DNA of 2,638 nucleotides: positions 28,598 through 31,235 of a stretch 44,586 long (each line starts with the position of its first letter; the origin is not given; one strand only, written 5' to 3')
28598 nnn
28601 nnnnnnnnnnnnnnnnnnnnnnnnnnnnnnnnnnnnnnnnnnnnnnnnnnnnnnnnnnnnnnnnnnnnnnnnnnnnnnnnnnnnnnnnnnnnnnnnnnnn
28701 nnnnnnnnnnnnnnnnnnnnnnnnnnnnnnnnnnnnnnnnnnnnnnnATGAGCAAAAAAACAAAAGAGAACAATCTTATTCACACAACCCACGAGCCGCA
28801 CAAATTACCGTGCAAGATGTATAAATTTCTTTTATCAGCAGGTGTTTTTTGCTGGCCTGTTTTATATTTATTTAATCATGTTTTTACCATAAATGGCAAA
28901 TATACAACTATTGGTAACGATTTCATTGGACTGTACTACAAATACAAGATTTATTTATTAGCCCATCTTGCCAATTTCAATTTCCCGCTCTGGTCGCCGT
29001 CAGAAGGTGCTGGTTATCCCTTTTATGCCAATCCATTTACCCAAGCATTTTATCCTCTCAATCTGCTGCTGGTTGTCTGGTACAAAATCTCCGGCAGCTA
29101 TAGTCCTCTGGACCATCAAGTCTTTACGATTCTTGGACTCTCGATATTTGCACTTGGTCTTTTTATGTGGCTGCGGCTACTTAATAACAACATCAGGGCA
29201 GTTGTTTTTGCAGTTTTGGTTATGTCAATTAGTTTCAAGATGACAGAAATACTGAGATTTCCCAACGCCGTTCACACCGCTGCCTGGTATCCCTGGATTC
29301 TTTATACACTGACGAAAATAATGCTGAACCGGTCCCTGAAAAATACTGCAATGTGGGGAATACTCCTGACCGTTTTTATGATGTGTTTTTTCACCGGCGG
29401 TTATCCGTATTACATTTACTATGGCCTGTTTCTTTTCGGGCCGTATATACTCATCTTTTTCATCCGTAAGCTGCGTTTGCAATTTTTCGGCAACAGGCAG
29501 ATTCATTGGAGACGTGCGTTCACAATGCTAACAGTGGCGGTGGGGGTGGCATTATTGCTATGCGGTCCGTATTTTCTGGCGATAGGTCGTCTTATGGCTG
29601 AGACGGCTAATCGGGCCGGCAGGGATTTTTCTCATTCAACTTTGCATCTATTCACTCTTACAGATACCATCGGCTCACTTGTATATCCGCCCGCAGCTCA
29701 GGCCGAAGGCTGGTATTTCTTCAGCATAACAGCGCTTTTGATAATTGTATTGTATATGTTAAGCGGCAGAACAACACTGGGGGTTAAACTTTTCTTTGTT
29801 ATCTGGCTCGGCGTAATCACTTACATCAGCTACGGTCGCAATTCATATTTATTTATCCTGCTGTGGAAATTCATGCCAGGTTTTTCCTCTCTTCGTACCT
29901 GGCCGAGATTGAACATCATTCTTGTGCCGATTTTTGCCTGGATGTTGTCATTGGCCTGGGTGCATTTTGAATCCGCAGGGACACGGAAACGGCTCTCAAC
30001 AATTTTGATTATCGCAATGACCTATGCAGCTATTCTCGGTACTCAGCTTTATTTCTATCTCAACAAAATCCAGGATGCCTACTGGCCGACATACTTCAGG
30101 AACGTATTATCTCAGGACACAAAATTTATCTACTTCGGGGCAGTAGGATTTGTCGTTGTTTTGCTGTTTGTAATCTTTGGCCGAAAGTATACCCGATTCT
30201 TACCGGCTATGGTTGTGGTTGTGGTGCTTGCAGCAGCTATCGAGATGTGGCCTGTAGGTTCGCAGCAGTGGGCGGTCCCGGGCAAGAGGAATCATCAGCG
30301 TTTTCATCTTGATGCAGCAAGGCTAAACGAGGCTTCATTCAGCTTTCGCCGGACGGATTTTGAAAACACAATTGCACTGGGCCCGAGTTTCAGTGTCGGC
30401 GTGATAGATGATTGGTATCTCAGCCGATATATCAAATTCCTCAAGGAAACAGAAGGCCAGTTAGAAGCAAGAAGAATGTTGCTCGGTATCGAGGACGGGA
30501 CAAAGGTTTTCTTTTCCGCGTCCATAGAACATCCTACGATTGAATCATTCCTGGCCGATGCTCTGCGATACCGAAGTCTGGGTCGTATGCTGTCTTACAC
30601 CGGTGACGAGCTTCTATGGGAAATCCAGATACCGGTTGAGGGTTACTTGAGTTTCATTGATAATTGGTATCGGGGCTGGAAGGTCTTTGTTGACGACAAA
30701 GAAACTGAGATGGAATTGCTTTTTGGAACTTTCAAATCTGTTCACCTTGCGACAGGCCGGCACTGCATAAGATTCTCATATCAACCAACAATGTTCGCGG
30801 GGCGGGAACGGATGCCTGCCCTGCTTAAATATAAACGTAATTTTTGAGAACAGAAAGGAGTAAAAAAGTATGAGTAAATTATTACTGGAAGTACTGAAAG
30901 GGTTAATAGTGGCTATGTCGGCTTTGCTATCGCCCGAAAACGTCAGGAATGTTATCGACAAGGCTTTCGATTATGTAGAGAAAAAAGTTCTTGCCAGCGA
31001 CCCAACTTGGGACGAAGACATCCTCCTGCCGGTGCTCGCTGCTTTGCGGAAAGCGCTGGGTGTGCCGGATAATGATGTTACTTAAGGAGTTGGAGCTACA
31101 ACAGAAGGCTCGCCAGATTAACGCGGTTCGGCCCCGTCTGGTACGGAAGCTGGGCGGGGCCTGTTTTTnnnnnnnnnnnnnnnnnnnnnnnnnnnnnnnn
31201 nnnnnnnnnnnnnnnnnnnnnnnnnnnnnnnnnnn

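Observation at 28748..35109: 6.4-kb envelope-directed island: YfhO-type GT-C, LAB_N protein, two methyltransferases and a string of membrane/lipoproteins, in a phage with no visible integrase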

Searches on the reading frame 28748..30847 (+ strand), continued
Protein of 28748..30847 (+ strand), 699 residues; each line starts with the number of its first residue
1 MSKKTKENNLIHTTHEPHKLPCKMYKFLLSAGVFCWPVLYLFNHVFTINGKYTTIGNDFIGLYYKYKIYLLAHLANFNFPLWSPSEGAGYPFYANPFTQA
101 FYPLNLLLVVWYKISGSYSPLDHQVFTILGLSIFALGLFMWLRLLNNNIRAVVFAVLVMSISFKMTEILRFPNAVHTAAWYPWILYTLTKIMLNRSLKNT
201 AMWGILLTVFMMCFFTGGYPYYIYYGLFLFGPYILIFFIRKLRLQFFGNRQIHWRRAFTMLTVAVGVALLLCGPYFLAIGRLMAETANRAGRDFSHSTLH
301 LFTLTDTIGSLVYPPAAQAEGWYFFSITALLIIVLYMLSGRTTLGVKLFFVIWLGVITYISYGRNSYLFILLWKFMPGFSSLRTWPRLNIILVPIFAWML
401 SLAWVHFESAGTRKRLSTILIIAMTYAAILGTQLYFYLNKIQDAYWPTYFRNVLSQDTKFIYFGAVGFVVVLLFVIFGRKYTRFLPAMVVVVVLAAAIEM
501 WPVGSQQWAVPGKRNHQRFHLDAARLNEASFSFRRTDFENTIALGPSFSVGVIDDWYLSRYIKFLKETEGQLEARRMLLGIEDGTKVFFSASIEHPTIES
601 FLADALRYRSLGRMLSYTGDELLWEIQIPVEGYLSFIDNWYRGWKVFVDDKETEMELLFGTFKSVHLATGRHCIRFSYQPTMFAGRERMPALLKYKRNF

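Call 32: predict_structure(alignment_id=A1)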
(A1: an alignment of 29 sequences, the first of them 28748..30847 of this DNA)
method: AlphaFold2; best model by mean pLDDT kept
length: 699 residues; sequences in the alignment: 29
mean_pLDDT: 64.9   pTM: 0.69
mean pLDDT of the five models: 64.9, 64.2, 64.1, 59.0, 55.9
residues with pLDDT >= 90: 87; 70-90: 216; 50-70: 210; < 50: 186
segments of 3 or more residues with pLDDT < 50: 1-20, 43-63, 80-98, 165-170, 285-298, 300-302, 313-325, 377-386, 445-457, 496-516, 536-557, 682-699
pLDDT, mean of each block of 10 residues (from residue 1): 38 37 74 76 44 35 56 64 38 43 74 77 74 89 87 78 52 70 94 93 94 74 74 90 86 93 89 64 46 46 52 43 53 73 76 75 57 54 48 81 74 59 69 64 48 44 58 56 56 50 36 48 55 42 25 40 68 78 79 87 84 77 89 80 81 86 89 84 40 31
secondary structure, 60 per line:
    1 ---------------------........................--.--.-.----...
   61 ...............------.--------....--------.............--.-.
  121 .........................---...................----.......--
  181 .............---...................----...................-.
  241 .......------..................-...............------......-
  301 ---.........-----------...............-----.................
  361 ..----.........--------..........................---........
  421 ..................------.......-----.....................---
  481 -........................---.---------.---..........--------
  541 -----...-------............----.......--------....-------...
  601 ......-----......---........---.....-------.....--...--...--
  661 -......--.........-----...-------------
elements in order (helices of 4 or more, strands of 3 or more residues): H22-45 H58-75 H103-115 H120-145 H149-167 H172-178 H181-193 H197-215 H220-238 H240-247 H254-271 H273-287 H294-299 H304-312 H324-338 H344-362 H367-375 H384-409 H413-438 H445-451 H457-477 H482-505 H523-532 H556-567 H572-578 E587-590 H598-606 E612-617 E621-628 E632-636 E644-648 E651-653 E656-658 E662-667 E670-678

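Call 35: fold_search(model_id=the predicted structure, library=pdb)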
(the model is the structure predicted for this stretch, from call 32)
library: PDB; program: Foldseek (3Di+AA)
matches with E <= 10: 411; with E <= 0.001: 2
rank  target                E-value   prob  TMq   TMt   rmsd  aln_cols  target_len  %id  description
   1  5f15                  1.1e-04  1.00  0.37  0.46   8.8       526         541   14  Crystal Structure of ArnT from Cupriavidus metallidurans bound to Undecaprenyl phosphate (released 2016-02-17)
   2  5ezm                  2.0e-04  1.00  0.39  0.49   7.4       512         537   15  Crystal Structure of ArnT from Cupriavidus metallidurans in the apo state (released 2016-02-17)
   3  6ezn_F                1.0e-03  1.00  0.30  0.32  15.1       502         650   12  Cryo-EM structure of the yeast oligosaccharyltransferase (OST) complex (released 2018-01-17)
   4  7bve_A                6.6e-03  0.66  0.20  0.15  23.1       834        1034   12  Cryo-EM structure of Mycobacterium smegmatis arabinosyltransferase EmbC2-AcpM2 in complex with ethambutol (released 2020-04-29)
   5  3waj                  1.0e-02  1.00  0.29  0.26  18.2       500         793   17  Crystal structure of the Archaeoglobus fulgidus oligosaccharyltransferase (O29867_ARCFU) complex with Zn and sulfate (released 2013-10-30)
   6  7zli_A                1.3e-02  0.99  0.31  0.32  13.2       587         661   11  Cryo-EM structure of C-mannosyltransferase CeDPY19, in complex with Dol25-P-Man and bound to CMT2-Fab and anti-Fab nan (released 2023-01-11)
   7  6s7t_A                1.7e-02  1.00  0.31  0.31  12.8       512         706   14  Cryo-EM structure of human oligosaccharyltransferase complex OST-B (released 2019-12-18)
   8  6ftg_5                2.4e-02  1.00  0.34  0.37  14.7       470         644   13  Subtomogram average of OST-containing ribosome-translocon complexes from canine rough microsomal membranes (released 2018-03-21)
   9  8agc_A                3.5e-02  0.98  0.30  0.30  12.1       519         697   13  Structure of yeast oligosaccharylransferase complex with lipid-linked oligosaccharide and non-acceptor peptide bound (released 2022-12-07)
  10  8pn9_A                3.7e-02  0.95  0.29  0.30  18.8       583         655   10  Structure of human oligosaccharyltransferase OST-A complex bound to NGI-1 (released 2024-05-08)
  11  6gxc_A                4.0e-02  0.99  0.30  0.30  11.1       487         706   16  Bacterial oligosaccharyltransferase PglB in complex with an inhibitory peptide and a reactive lipid-linked oligosaccha (released 2018-11-14)
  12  3rce_A                6.3e-02  0.96  0.29  0.29  13.3       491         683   13  Bacterial oligosaccharyltransferase PglB (released 2011-06-15)
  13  9i5k_A                6.3e-02  0.93  0.25  0.33  16.2       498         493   13  Structure of the Chaetomium thermophilum Pmt4 homodimer (C2 symmetry) (released 2025-12-24)
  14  7zlg_A                6.3e-02  0.77  0.25  0.25  14.2       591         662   10  Cryo-EM structure of C-mannosyltransferase CeDPY19, in complex with acceptor peptide and bound to CMT2-Fab and anti-Fa (released 2023-01-11)
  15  8agb_A                8.5e-02  0.99  0.33  0.35  12.7       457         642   12  Structure of yeast oligosaccharylransferase complex with lipid-linked oligosaccharide bound (released 2022-12-07)
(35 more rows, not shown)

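Call 36: search_protein_families(library=pfam, alignment_id=A1, max_evalue=0.01)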
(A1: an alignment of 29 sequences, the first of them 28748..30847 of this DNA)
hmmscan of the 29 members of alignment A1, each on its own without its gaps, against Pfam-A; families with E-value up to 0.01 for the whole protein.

A. member 1, window:28748-30847:+ (699 aa): 1 family
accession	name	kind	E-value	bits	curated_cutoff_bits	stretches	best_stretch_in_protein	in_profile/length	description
PF09586.16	YfhO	-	6.7e-05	21.9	28.5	1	642-683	787-828/835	Bacterial membrane protein YfhO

B. families by the number of members that match (of 29 scanned): 1 family
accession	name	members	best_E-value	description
PF09586.16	YfhO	27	4.9e-07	Bacterial membrane protein YfhO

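Call 51: find_encoding_contigs(protein=P0003, flank=10000, max_places=2)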
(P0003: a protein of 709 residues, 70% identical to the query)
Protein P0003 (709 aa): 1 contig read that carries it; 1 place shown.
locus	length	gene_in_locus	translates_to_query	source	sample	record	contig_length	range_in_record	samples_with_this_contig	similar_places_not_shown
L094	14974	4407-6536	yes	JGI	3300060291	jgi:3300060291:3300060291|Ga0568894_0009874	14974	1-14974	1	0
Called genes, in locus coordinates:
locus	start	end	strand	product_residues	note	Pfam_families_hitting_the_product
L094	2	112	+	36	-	?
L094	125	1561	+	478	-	PF02310:B12-binding, PF04055:Radical_SAM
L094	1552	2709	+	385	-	PF00535:Glycos_transf_2, PF10111:Glyco_tranf_2_2 (weak), PF13641:Glyco_tranf_2_3 (weak), PF26629:GT2_TM_C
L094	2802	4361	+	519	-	PF00535:Glycos_transf_2, PF02353:CMAS (faint), PF07021:MetW (weak), PF13489:Methyltransf_23, PF08241:Methyltransf_11 (weak), PF08242:Methyltransf_12 (weak), PF13649:Methyltransf_25 (weak)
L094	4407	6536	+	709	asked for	-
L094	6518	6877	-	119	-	-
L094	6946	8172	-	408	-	PF00675:Peptidase_M16, PF05193:Peptidase_M16_C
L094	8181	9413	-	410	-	PF00675:Peptidase_M16, PF05193:Peptidase_M16_C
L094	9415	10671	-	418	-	PF08013:GatZ_KbaZ-like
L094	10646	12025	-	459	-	-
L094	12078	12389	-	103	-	-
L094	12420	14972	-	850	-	?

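Call 52: find_encoding_contigs(protein=P0007, flank=10000, max_places=2)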
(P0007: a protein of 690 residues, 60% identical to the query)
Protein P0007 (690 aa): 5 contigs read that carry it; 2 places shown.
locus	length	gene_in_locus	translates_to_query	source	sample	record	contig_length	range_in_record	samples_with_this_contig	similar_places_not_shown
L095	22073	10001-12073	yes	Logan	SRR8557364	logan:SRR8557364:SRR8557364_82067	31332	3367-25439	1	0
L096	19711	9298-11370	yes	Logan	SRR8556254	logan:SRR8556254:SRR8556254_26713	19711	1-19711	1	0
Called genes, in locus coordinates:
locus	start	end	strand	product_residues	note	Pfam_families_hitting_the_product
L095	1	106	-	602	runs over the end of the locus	PF01368:DHH, PF02272:DHHA1, PF17768:RecJ_OB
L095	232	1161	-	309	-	PF00149:Metallophos, PF12850:Metallophos_2 (faint)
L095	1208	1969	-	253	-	PF00106:adh_short, PF13561:adh_short_C2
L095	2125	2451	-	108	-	PF00085:Thioredoxin, PF13098:Thioredoxin_2 (weak)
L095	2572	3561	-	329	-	PF01266:DAO (faint), PF01946:Thi4 (weak), PF03486:HI0933_like (faint), PF07992:Pyr_redox_2, PF13738:Pyr_redox_3, PF00070:Pyr_redox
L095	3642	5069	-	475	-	PF02646:RmuC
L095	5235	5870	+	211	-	PF00702:Hydrolase, PF13419:HAD_2, PF13242:Hydrolase_like (faint)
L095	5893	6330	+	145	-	-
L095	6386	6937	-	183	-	-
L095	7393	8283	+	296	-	PF05219:DREV (weak), PF13489:Methyltransf_23, PF08241:Methyltransf_11, PF08242:Methyltransf_12, PF13649:Methyltransf_25 (weak), PF13847:Methyltransf_31 (weak)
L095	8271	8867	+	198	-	-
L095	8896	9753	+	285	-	PF01040:UbiA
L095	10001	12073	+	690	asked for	-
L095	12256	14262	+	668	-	PF16314:DUF4954, PF20683:DUF6819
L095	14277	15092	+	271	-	PF01182:Glucosamine_iso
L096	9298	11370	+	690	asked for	-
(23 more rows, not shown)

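Call 74: search_solved_structures(query=L002:8470-10011:+, max_evalue=0.001)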
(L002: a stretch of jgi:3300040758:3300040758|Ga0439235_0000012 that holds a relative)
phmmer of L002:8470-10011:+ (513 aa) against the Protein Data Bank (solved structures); distinct sequences matched with E-value up to 0.001: 6.
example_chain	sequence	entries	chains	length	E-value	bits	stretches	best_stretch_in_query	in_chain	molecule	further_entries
3cc8_A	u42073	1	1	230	3.5e-12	49.3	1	285-439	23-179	Putative methyltransferase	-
5mlz_A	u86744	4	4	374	8.9e-09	38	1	12-157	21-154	Dolichol monophosphate mannose synthase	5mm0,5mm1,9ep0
4kdr_A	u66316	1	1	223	0.00026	23.3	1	294-373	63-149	3-demethylubiquinone-9 3-methyltransferase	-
5dpm_A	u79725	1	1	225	0.00027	23.3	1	294-373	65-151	Ubiquinone biosynthesis O-methyltransferase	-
4kdc_A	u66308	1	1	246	0.0003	23.1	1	294-373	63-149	3-demethylubiquinone-9 3-methyltransferase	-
9rfr_A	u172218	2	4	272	0.00076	21.8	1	286-380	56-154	Ubiquinone biosynthesis O-methyltransferase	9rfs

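Call 97: search_protein_families(library=padloc, proteins=[window:28748-30847:+], max_evalue=0.01)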
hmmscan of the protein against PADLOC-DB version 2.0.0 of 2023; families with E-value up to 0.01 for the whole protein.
window:28748-30847:+ (699 aa): 0 families

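Call 99: search_dna_similar(query=window:28748-30847:+, collection=phages, mode=protein, max_evalue=0.001, max_rows=15)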
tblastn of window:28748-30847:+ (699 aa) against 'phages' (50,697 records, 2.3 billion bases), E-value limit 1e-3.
No match.

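Call 104: fold_search(model_id=the predicted structure, library=viral)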
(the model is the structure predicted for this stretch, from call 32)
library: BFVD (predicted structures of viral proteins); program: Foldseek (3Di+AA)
matches with E <= 10: 276; with E <= 0.001: 0
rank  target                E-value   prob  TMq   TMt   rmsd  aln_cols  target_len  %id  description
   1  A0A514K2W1            4.8e-02  0.98  0.26  0.48  12.1       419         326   13  Uncharacterized protein [Nitrosopumilus spindle-shaped virus]
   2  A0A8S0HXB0            9.7e-02  0.99  0.07  0.43  11.9        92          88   17  (no name in the UniProt tables at hand)
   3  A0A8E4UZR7            1.6e-01  0.25  0.10  0.20  15.9       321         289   13  (no name in the UniProt tables at hand)
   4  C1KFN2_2              1.8e-01  0.06  0.07  0.05  51.9       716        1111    9  Putative tail fibre protein [Lactobacillus phage Lb338-1]
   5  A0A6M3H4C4            2.3e-01  0.54  0.08  0.15  17.8       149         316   13  (no name in the UniProt tables at hand)
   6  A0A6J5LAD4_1          2.6e-01  0.77  0.07  0.04  12.8        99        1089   17  Uncharacterized protein [uncultured Caudovirales phage]
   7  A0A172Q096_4          2.7e-01  0.90  0.08  0.04  15.0        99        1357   13  F5/8 type C domain-containing protein [Acinetobacter phage vB_AbaM_ME3]
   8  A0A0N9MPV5            2.9e-01  0.92  0.07  0.20   5.2        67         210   19  (no name in the UniProt tables at hand)
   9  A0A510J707            2.9e-01  0.10  0.09  0.12  25.5       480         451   14  Envelope glycoprotein M [pteropodid alphaherpesvirus 2]
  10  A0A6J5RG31            3.1e-01  0.91  0.08  0.11   8.5        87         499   10  Uncharacterized protein [uncultured Caudovirales phage]
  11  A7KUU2                3.5e-01  0.13  0.07  0.07  24.5       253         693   11  (no name in the UniProt tables at hand)
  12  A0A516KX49            3.6e-01  0.05  0.08  0.07  38.9       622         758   11  (no name in the UniProt tables at hand)
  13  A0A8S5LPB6            4.3e-01  0.25  0.07  0.21   9.6       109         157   12  Serine protease VesC [Siphoviridae sp. ctoiW10]
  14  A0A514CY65            4.7e-01  0.11  0.06  0.11  19.9       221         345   12  Tail fiber protein [Proteus phage vB_PmiP_RS1pmA]
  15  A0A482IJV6            5.2e-01  0.75  0.07  0.33   5.0        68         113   13  Putative tail fiber protein [Escherichia phage Minorna]
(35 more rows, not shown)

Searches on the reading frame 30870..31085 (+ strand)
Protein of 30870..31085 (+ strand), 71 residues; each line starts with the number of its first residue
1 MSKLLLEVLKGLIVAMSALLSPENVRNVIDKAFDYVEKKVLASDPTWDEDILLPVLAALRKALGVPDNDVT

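Call 4: search_protein_families(library=pfam, proteins=[window:30870-31085:+], max_evalue=0.1)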
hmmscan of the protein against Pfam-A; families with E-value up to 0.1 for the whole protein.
window:30870-31085:+ (71 aa): 0 families

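Call 5: search_protein_families(library=phrogs, proteins=[window:30870-31085:+], max_evalue=0.01)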
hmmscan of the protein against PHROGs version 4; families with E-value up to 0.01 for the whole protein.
window:30870-31085:+ (71 aa): 0 families

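Call 7: search_protein_families(library=ncbifam, proteins=[window:30870-31085:+], max_evalue=0.01)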
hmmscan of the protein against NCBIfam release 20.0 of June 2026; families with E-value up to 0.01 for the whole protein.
window:30870-31085:+ (71 aa): 0 families

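Call 97: search_protein_families(library=padloc, proteins=[window:30870-31085:+], max_evalue=0.01)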
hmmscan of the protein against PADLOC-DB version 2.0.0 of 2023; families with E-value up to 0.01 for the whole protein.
window:30870-31085:+ (71 aa): 0 families
